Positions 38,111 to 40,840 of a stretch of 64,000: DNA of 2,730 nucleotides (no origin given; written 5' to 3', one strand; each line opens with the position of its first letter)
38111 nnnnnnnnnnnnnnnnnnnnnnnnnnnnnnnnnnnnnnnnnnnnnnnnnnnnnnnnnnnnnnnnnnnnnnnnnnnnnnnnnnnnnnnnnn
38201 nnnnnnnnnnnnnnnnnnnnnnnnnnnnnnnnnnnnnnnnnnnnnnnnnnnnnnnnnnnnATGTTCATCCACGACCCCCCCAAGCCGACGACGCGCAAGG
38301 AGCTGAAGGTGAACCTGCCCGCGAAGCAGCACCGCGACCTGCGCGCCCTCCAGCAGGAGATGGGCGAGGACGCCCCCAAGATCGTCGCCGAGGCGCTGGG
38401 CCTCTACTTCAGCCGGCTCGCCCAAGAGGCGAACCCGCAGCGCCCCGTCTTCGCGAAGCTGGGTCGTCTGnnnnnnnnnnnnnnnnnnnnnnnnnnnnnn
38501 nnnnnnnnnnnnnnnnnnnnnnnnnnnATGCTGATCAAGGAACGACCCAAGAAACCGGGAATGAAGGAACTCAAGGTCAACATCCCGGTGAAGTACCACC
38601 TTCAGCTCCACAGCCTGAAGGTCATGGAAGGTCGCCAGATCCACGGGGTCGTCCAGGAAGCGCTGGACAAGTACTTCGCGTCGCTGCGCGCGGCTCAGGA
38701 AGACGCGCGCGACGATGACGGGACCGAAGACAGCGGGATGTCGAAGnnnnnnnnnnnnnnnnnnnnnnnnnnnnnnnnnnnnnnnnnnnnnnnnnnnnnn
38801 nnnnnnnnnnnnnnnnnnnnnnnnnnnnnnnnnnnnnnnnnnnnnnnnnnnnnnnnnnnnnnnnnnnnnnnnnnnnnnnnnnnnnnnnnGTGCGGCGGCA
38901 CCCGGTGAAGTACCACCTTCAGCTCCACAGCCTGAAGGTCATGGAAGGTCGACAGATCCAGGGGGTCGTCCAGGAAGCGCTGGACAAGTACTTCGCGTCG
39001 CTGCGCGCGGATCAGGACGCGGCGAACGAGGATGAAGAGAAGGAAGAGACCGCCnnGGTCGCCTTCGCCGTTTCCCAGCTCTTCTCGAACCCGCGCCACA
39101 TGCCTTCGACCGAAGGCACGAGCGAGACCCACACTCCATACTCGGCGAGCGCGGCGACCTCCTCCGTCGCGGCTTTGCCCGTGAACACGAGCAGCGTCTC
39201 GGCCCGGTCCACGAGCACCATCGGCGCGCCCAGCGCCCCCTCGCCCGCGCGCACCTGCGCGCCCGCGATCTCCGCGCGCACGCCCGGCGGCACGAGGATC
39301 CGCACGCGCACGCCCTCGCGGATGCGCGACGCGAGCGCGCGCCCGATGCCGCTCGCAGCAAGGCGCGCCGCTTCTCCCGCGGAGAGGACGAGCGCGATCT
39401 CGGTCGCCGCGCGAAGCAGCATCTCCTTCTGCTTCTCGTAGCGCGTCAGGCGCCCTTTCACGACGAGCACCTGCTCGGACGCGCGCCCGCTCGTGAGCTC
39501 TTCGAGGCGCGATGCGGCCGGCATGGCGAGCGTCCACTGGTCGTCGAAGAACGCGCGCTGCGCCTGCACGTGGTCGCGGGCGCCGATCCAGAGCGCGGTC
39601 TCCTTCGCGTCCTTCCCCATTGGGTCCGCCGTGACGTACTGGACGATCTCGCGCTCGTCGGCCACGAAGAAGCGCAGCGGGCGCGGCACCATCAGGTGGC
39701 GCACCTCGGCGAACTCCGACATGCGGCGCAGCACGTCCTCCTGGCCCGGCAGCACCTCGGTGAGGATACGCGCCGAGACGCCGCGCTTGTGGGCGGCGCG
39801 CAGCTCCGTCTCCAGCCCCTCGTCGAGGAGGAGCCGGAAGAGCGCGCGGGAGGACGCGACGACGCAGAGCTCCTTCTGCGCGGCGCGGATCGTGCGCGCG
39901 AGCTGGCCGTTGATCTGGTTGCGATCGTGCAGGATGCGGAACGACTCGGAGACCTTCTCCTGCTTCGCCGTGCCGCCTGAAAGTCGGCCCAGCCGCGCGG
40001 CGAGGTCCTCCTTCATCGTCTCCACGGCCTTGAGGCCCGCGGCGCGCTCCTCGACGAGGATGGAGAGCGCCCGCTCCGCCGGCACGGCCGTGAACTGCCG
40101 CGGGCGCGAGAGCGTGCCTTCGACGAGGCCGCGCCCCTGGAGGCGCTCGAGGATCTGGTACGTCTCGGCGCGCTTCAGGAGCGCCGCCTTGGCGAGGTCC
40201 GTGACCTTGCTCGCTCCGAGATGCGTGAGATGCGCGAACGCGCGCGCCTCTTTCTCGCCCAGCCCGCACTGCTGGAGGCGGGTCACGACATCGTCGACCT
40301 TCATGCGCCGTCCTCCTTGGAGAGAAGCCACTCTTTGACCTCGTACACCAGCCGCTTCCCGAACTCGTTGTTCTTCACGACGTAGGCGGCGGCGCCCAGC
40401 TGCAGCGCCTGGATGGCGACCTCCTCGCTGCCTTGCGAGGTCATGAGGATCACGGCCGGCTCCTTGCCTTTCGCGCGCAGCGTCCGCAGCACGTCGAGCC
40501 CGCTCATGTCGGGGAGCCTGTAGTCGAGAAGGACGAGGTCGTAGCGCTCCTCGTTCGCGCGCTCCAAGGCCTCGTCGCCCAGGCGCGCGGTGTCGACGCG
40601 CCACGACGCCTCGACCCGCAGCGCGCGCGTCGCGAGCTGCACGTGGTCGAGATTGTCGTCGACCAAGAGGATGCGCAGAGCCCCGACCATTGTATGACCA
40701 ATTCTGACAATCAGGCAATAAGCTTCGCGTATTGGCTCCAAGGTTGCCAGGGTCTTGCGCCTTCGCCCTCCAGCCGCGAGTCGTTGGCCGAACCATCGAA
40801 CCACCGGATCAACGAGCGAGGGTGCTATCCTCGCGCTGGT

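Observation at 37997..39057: Tandem array of three small ribbon-helix-helix paralogs plus a freshly truncated fourth copy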

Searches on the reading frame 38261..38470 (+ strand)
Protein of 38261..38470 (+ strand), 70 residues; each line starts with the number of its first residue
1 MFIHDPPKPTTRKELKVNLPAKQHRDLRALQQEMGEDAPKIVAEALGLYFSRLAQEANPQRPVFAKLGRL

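Call 6: search_protein_families(library=pfam, proteins=[window:38261-38470:+], max_evalue=10)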
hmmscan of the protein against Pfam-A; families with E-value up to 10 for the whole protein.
seq(70 aa): 2 families
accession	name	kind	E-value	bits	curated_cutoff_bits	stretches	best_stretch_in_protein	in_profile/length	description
PF00125.30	Histone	-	0.029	15.1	26.4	1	30-58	71-99/122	Core histone H2A/H2B/H3/H4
PF00808.29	CBFD_NFYB_HMF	-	0.14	12.9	21.4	1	33-58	20-45/65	Histone-like transcription factor (CBF/NF-Y) and archaeal histone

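Call 7: search_protein_families(library=ncbifam, proteins=[window:38261-38470:+], max_evalue=10)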
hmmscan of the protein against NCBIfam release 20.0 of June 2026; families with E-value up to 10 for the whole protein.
seq(70 aa): 0 families

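Call 94: search_protein_families(library=phrogs, proteins=[window:38261-38470:+], max_evalue=0.1)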
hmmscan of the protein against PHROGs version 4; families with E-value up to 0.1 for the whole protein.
seq(70 aa): 0 families

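Call 95: search_protein_families(library=padloc, proteins=[window:38261-38470:+], max_evalue=0.1)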
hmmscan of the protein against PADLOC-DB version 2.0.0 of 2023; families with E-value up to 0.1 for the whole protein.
seq(70 aa): 0 families

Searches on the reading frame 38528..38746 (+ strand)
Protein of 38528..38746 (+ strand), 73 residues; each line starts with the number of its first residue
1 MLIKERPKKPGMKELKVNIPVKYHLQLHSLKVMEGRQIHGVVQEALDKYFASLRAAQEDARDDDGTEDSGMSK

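Call 6: search_protein_families(library=pfam, proteins=[window:38528-38746:+], max_evalue=10)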
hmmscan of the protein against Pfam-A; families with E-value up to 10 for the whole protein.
seq(73 aa): 0 families

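Call 7: search_protein_families(library=ncbifam, proteins=[window:38528-38746:+], max_evalue=10)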
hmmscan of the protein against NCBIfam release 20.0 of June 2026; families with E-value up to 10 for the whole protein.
seq(73 aa): 0 families

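Call 94: search_protein_families(library=phrogs, proteins=[window:38528-38746:+], max_evalue=0.1)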
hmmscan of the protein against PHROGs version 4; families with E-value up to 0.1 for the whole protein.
seq(73 aa): 1 family
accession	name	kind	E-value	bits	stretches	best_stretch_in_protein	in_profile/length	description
phrog_15913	-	unknown function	0.046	15.4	1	12-50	34-74/88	-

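Call 95: search_protein_families(library=padloc, proteins=[window:38528-38746:+], max_evalue=0.1)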
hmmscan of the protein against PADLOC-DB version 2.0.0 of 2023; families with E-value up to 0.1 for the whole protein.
seq(73 aa): 0 families

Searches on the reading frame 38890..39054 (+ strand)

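Call 6: search_protein_families(library=pfam, proteins=[window:38890-39054:+], max_evalue=10)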
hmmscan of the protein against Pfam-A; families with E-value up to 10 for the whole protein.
seq(55 aa): 1 family
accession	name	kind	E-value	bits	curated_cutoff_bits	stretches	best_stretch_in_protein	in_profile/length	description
PF20605.4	Antitox_RHH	-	0.014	16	27.2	1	7-36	14-43/50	Antitoxin-like ribbon-helix-helix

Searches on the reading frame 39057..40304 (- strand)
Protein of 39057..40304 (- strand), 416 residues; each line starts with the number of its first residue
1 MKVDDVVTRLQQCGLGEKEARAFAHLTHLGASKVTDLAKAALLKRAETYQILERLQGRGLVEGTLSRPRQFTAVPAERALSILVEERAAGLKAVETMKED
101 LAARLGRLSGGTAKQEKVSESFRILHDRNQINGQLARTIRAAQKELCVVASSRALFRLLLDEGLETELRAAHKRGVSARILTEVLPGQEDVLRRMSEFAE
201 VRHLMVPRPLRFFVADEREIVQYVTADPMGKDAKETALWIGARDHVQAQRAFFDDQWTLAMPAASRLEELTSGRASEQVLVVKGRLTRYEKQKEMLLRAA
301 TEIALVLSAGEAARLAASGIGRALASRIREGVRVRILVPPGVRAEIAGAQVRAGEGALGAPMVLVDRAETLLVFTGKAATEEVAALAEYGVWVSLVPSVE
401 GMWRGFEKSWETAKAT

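Call 93: search_protein_families(library=pfam, proteins=[window:39057-40304:-], max_evalue=0.001)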
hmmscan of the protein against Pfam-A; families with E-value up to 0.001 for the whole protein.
seq(416 aa): 2 families
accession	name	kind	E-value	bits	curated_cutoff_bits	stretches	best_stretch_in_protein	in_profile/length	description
PF01978.25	TrmB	-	4.2e-12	46.2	25.6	1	10-77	1-68/68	Sugar-specific transcriptional regulator TrmB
PF11495.14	Regulator_TrmB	-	8.2e-09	35.5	22.2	1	123-261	3-133/233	Archaeal transcriptional regulator TrmB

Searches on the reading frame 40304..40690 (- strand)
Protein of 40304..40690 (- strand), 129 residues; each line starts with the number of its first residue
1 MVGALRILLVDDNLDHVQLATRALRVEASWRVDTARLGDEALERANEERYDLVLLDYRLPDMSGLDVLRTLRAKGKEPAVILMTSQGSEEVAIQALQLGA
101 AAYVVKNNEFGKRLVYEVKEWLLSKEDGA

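Call 93: search_protein_families(library=pfam, proteins=[window:40304-40690:-], max_evalue=0.001)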
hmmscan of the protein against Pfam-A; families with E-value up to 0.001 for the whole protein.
seq(129 aa): 2 families
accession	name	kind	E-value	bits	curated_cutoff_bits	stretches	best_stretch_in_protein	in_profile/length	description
PF00072.30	Response_reg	-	7e-26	91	30.2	1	7-109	1-102/111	Response regulator receiver domain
PF23198.2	PDE8A_N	-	2e-05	25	29.6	1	5-109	10-120/147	PDE8A-like, N-terminal domain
